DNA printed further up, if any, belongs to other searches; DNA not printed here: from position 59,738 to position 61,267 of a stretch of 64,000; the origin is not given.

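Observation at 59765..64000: Orphan 410-aa protein translationally coupled to a giant SF2 DEAH helicase: candidate two-gene system of unknown function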

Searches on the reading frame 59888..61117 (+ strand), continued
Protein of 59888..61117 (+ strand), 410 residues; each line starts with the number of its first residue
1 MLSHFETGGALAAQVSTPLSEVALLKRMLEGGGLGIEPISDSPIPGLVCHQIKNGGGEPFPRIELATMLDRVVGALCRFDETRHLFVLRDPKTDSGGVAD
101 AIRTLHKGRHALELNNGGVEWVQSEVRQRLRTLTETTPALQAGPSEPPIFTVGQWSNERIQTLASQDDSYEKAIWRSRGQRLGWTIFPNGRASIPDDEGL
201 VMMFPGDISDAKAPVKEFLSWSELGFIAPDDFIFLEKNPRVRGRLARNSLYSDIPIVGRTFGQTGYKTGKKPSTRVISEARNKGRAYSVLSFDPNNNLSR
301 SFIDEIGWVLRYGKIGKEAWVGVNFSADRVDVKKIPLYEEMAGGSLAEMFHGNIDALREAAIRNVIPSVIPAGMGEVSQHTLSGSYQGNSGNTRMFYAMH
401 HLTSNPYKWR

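Call 34: search_solved_structures(query=A1, max_evalue=10, show_alignments=3)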
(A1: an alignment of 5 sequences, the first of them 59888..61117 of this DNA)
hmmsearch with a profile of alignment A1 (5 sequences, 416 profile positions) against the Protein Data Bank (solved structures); distinct sequences matched with E-value up to 10: 2.
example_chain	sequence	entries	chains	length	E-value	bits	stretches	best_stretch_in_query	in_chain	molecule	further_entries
1vm7_A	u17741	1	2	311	0.2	13.7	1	185-255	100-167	ribokinase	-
4ive_A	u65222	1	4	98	0.59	12.1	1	56-110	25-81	Polyadenylate-binding protein 3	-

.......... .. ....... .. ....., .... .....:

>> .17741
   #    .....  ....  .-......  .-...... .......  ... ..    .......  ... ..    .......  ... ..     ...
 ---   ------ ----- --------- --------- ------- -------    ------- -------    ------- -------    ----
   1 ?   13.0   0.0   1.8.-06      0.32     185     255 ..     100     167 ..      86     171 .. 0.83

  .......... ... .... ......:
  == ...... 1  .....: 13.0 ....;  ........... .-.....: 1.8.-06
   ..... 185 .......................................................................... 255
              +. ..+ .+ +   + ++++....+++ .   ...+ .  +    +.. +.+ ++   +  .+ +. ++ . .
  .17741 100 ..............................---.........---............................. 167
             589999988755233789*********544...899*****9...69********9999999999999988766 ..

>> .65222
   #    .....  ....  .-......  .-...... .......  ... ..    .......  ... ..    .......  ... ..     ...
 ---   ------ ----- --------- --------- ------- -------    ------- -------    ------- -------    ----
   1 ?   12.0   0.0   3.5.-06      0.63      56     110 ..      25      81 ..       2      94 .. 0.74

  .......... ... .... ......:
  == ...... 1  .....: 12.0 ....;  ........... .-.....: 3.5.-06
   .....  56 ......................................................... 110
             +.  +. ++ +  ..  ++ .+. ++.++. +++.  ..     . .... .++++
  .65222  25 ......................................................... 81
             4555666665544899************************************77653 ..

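Call 39: fold_search(model_id=the predicted structure, library=pdb)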
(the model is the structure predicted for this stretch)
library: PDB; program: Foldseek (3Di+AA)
matches with E <= 10: 575; with E <= 0.001: 0
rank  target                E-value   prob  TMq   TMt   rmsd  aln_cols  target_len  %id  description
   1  3fz2_D                1.9e-01  0.10  0.10  0.21   7.5        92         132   13  Crystal structure of the tail terminator protein from phage lambda (gpU-D74A) (released 2009-05-26)
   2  9r2v_F                2.5e-01  0.08  0.09  0.22  18.9       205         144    8  De novo designed M16 protein fold (released 2025-05-14)
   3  3e23                  4.8e-01  0.11  0.18  0.30  10.9       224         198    9  Crystal structure of the RPA2492 protein in complex with SAM from Rhodopseudomonas palustris, Northeast Structural Genom (released 2008-09-30)
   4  3fzb_G                5.8e-01  0.07  0.10  0.20   7.9        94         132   11  Crystal structure of the tail terminator protein from phage lambda (gpU-WT) (released 2009-05-26)
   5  3fz2_E                7.0e-01  0.06  0.10  0.22   6.8        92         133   12  Crystal structure of the tail terminator protein from phage lambda (gpU-D74A) (released 2009-05-26)
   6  9r2v_A                7.0e-01  0.04  0.08  0.18  15.4       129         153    8  De novo designed M16 protein fold (released 2025-05-14)
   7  9r2v_C                8.9e-01  0.06  0.08  0.20  15.6       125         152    6  De novo designed M16 protein fold (released 2025-05-14)
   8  9r2v_E                9.4e-01  0.06  0.08  0.21  16.3       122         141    7  De novo designed M16 protein fold (released 2025-05-14)
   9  9r2v_B                1.0e+00  0.06  0.09  0.20  16.3       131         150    6  De novo designed M16 protein fold (released 2025-05-14)
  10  8txq_E                1.2e+00  0.12  0.10  0.33   7.9       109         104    9  CryoEM structure of non-neutralizing antibody CBH-4B in complex with Hepatitis C virus envelope glycoprotein E2 (released 2024-08-28)
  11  5svl_A                1.2e+00  0.02  0.05  0.06  20.2       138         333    8  Crystal structure of the ATP-gated human P2X3 ion channel in the ATP-bound, closed (desensitized) state (released 2016-10-05)
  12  3fzb_D                1.4e+00  0.04  0.10  0.21   7.9        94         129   11  Crystal structure of the tail terminator protein from phage lambda (gpU-WT) (released 2009-05-26)
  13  5dub_A                1.4e+00  0.10  0.09  0.16   7.7        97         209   11  Context-independent anti-hypusine antibody FabHpu98 in complex with deoxyhypusine (released 2016-01-20)
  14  3qw9_A                1.4e+00  0.07  0.09  0.20   9.7       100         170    7  Crystal structure of betaglycan ZP-C domain (released 2011-04-06)
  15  6xyb_B                1.4e+00  0.06  0.10  0.30  10.3       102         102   11  Crystal structure of Q4D6Q6, a conserved kinetoplastid-specific protein from Trypanosoma cruzi (released 2020-06-10)
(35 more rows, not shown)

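Call 41: search_protein_representatives(alignment_id=A2)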
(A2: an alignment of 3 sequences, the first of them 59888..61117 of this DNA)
Query: 3 sequences, 411 profile positions. Proteins with E-value up to 0.001 (for the whole library): 33; up to 1e-10: 28; up to 1e-30: 8. The best 33 are listed.
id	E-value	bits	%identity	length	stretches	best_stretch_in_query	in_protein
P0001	3.2e-230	780.5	-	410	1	1-411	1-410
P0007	3.6e-174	595.9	-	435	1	8-406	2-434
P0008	7.6e-77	275.3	-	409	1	1-406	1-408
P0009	8.6e-50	186.2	-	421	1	14-405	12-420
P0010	1.3e-40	155.9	-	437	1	73-406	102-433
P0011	9.5e-33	130.1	-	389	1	73-404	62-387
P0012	1.9e-32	129.1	-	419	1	48-404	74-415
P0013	5.2e-31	124.3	-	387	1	98-392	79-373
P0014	4.5e-30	121.2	-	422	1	116-405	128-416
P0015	8.2e-30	120.4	-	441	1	50-403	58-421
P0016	5.3e-29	117.7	-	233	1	188-407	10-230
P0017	4.2e-28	114.8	-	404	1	79-390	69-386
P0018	9.2e-28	113.6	-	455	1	157-406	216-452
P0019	3.0e-27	112.0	-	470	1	156-406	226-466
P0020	7.3e-27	110.7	-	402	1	146-406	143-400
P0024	8.1e-25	103.9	-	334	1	68-402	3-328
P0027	1.6e-22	96.3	-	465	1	155-403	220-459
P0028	9.2e-21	90.6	-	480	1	140-405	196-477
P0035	1.6e-08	50.3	-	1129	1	162-403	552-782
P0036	9.8e-07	44.4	-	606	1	158-400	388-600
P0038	6.9e-05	38.3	-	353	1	167-402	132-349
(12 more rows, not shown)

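Call 43: search_protein_families(library=pfam, proteins=[P0035, P0036, P0018, P0019, P0027, P0028, P0009, P0010, P0038, P0015], max_evalue=0.1)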
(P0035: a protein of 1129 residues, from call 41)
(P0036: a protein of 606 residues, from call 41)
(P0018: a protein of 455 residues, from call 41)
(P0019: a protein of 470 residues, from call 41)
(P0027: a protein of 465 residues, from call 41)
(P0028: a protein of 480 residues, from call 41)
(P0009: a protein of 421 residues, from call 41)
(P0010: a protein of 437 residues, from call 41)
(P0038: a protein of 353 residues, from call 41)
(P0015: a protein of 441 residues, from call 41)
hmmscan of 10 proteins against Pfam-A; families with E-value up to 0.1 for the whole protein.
P0035 (1129 aa): 5 families
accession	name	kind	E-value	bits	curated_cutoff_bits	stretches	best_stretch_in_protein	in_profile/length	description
PF04851.21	ResIII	-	1.1e-14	55.1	22.5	1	17-165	5-163/164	Type III restriction enzyme, res subunit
PF00271.37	Helicase_C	-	5.1e-14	52.9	23.5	1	239-346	7-108/110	Helicase conserved C-terminal domain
PF00270.35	DEAD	-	3.1e-08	34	26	1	28-170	8-165/167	DEAD/DEAH box helicase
PF13245.12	AAA_19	-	0.0026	18.4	25.1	1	39-90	15-62/134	AAA domain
PF00580.27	UvrD-helicase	-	0.033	14.3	23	0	42-97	20-68/271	UvrD/REP helicase N-terminal domain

P0036 (606 aa): 0 families

P0018 (455 aa): 0 families

P0019 (470 aa): 0 families

P0027 (465 aa): 0 families

P0028 (480 aa): 0 families

P0009 (421 aa): 0 families

P0010 (437 aa): 0 families

P0038 (353 aa): 0 families

P0015 (441 aa): 0 families

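Call 46: search_solved_structures(query=A3, max_evalue=10, show_alignments=4)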
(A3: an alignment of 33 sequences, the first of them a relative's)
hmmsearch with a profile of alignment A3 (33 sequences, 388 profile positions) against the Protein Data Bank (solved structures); distinct sequences matched with E-value up to 10: 1.
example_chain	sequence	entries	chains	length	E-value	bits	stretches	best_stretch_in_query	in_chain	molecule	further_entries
1iqp_A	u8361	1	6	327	0.061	15.5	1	245-303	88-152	RFCS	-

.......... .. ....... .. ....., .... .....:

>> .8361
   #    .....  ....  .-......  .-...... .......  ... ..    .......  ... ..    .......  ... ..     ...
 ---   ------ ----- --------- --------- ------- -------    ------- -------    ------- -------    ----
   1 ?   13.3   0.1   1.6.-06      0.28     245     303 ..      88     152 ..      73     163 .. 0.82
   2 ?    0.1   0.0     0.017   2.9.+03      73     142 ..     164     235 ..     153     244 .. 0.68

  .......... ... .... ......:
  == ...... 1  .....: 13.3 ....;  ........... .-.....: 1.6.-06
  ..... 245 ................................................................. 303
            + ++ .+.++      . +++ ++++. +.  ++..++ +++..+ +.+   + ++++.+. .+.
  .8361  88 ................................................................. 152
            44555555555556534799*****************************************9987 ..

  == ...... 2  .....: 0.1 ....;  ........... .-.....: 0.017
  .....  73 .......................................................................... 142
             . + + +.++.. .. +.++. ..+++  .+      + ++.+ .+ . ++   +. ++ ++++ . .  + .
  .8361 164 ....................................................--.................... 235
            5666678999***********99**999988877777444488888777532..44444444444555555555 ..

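Call 56: find_related_loci(query=A1, collection=viral_contigs, flank=10000)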
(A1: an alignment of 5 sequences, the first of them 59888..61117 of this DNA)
Query A1 (410 aa) in viral_contigs; peptide patterns used: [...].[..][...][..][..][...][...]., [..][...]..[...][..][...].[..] (x = any residue, [..] = any of these).
41 stretches matched a pattern, but none encodes a relative of the query by tblastn (E <= 1e-3).

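Call 57: find_related_loci(query=A1, collection=metagenome_contigs, flank=10000)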
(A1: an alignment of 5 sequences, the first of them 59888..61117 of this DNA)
Query A1 (410 aa) in metagenome_contigs; peptide patterns used: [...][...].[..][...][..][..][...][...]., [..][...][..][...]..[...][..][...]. (x = any residue, [..] = any of these).
177 stretches matched a pattern, but none encodes a relative of the query by tblastn (E <= 1e-3).

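Call 59: find_encoding_contigs(protein=P0035, flank=8000, max_places=3)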
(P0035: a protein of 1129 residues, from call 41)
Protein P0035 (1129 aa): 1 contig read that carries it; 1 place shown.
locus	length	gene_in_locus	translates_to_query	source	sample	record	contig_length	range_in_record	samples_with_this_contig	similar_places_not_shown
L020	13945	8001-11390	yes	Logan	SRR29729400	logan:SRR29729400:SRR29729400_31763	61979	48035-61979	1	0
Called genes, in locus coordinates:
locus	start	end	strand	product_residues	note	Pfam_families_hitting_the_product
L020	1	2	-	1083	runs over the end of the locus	PF25596:CPSase_L_D1, PF02786:CPSase_L_D2, PF07478:Dala_Dala_lig_C, PF02787:CPSase_L_D3, PF25596:CPSase_L_D1, PF02786:CPSase_L_D2, PF02222:ATP-grasp, PF07478:Dala_Dala_lig_C, +4 more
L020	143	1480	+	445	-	PF13541:ChlI, PF01078:Mg_chelatase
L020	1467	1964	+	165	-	PF13635:DUF4143 (faint), PF08378:NERD (weak), PF02021:UPF0102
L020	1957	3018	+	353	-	PF08308:PEGA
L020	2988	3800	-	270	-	-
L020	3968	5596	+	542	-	PF00772:DnaB, PF06745:ATPase (faint), PF03796:DnaB_C, PF13481:AAA_25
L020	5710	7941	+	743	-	PF01336:tRNA_anti-codon, PF00152:tRNA-synt_2, PF01409:tRNA-synt_2d (faint)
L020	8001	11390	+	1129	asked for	PF00270:DEAD (weak), PF04851:ResIII, PF00271:Helicase_C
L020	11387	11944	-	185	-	-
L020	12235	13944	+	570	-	?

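Call 60: find_encoding_contigs(protein=P0018, flank=8000, max_places=3)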
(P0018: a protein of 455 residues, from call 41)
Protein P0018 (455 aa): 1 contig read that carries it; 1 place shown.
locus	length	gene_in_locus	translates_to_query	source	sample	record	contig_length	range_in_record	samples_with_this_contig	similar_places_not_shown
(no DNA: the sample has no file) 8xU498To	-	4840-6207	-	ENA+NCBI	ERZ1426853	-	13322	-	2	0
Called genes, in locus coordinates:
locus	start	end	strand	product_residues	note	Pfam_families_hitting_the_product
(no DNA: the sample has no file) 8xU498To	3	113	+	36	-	?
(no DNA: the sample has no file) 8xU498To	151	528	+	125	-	-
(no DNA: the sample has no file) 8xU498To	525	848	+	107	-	-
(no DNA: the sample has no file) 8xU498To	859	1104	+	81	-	PF13396:PLDc_N (weak)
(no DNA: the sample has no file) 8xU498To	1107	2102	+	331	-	PF01515:PTA_PTB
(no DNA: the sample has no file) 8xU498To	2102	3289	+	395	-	PF00871:Acetate_kinase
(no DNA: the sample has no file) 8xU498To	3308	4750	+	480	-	PF06925:MGDG_synth, PF02350:Epimerase_2 (weak), PF00534:Glycos_transf_1, PF04101:Glyco_tran_28_C, PF13692:Glyco_trans_1_4 (weak)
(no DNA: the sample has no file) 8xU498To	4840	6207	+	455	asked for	-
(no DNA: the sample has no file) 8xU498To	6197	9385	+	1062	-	PF04851:ResIII, PF00271:Helicase_C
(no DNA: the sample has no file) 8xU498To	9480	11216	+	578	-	-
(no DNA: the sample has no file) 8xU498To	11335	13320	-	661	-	?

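Call 61: predict_structure(alignment_id=A4)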
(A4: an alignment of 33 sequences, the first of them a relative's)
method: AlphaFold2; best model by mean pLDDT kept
length: 410 residues; sequences in the alignment: 33
mean_pLDDT: 80.8   pTM: 0.62
mean pLDDT of the five models: 80.8, 80.8, 80.5, 80.2, 79.8
residues with pLDDT >= 90: 189; 70-90: 131; 50-70: 52; < 50: 38
segments of 3 or more residues with pLDDT < 50: 1-18, 151-165, 407-410
pLDDT, mean of each block of 10 residues (from residue 1): 35 44 90 88 75 82 87 92 91 91 93 92 90 90 56 37 53 86 88 94 84 80 93 92 88 87 63 55 82 90 89 90 88 92 92 93 92 68 88 91 63
secondary structure, 60 per line:
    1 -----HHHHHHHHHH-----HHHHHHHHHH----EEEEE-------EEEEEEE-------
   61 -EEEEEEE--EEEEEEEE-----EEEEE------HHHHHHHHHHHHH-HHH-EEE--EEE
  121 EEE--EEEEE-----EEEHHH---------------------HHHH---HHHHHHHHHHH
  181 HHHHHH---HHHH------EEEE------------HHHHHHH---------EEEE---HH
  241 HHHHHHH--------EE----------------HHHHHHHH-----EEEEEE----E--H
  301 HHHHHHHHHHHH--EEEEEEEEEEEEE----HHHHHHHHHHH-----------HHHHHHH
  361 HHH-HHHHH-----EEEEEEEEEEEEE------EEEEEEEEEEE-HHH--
elements in order: H6-15 H21-30 E35-39 E47-53 E62-68 E71-78 E84-88 H95-107 E113-115 E118-123 E126-130 E136-138 H163-166 H170-186 H190-193 E200-203 H216-222 E232-235 H239-247 H274-281 E287-292 H300-312 E315-327 H332-342 H354-363 H365-369 E375-387 E394-404

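Call 63: fold_search(model_id=the predicted structure, library=pdb)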
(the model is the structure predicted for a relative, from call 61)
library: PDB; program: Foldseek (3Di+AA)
matches with E <= 10: 419; with E <= 0.001: 1
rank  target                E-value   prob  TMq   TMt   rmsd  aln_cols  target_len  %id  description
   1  3a27                  6.8e-04  1.00  0.28  0.47  15.8       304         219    8  Crystal structure of M. jannaschii TYW2 in complex with AdoMet (released 2009-09-15)
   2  6ecx                  3.1e-03  0.93  0.26  0.35  11.5       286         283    8  StiE O-MT residues 942-1257 (released 2018-12-12)
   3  4obw_C                3.7e-03  0.90  0.24  0.37  12.0       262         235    9  crystal structure of yeast Coq5 in the SAM bound form (released 2014-08-06)
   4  6ect                  4.2e-03  0.94  0.27  0.36  10.7       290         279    8  StiE O-MT residues 961-1257 (released 2018-12-12)
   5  5evj_B                6.7e-03  0.90  0.25  0.32  10.3       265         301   10  X-ray crystal structure of CrArsM, an arsenic (III) S-adenosylmethionine methyltransferase from Chlamydomonas reinhard (released 2016-11-30)
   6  5mgz_A                8.9e-03  0.93  0.26  0.42  12.3       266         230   11  Streptomyces Spheroides NovO (8-demethylnovbiocic acid methyltransferase) with SAH (released 2017-01-18)
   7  2yqz_A                8.9e-03  0.84  0.26  0.37  10.0       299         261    9  Crystal Structure of Hypothetical Methyltransferase TTHA0223 from Thermus thermophilus HB8 complexed with S-adenosylme (released 2007-10-02)
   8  4p7k                  9.5e-03  0.99  0.30  0.50   6.9       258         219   11  Rat COMT in complex with sinefungin (released 2014-06-18)
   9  4pyn                  9.5e-03  0.98  0.28  0.47   7.0       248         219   11  Humanized rat COMT in complex with SAH (released 2014-06-11)
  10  5m58_B                1.1e-02  0.93  0.27  0.43  11.8       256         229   10  Crystal structure of CouO, a C-methyltransferase from Streptomyces rishiriensis (released 2017-02-15)
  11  1im8_B                1.1e-02  0.77  0.24  0.39  11.6       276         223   12  Crystal structure of YecO from Haemophilus influenzae (HI0319), a methyltransferase with a bound S-adenosylhomocystein (released 2001-11-07)
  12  5do0_A                1.3e-02  0.91  0.27  0.23  11.2       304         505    8  The structure of PKMT1 from Rickettsia prowazekii (released 2016-08-10)
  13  2n47_MODEL_1_A        1.4e-02  0.95  0.27  0.49   6.3       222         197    9  EC-NMR Structure of Synechocystis sp. PCC 6803 Slr1183 Determined by Combining Evolutionary Couplings (EC) and (released 2015-07-01)
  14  5evj_A                1.4e-02  0.80  0.25  0.31   9.1       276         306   12  X-ray crystal structure of CrArsM, an arsenic (III) S-adenosylmethionine methyltransferase from Chlamydomonas reinhard (released 2016-11-30)
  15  5m58_A                1.5e-02  0.91  0.26  0.43  11.8       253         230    9  Crystal structure of CouO, a C-methyltransferase from Streptomyces rishiriensis (released 2017-02-15)
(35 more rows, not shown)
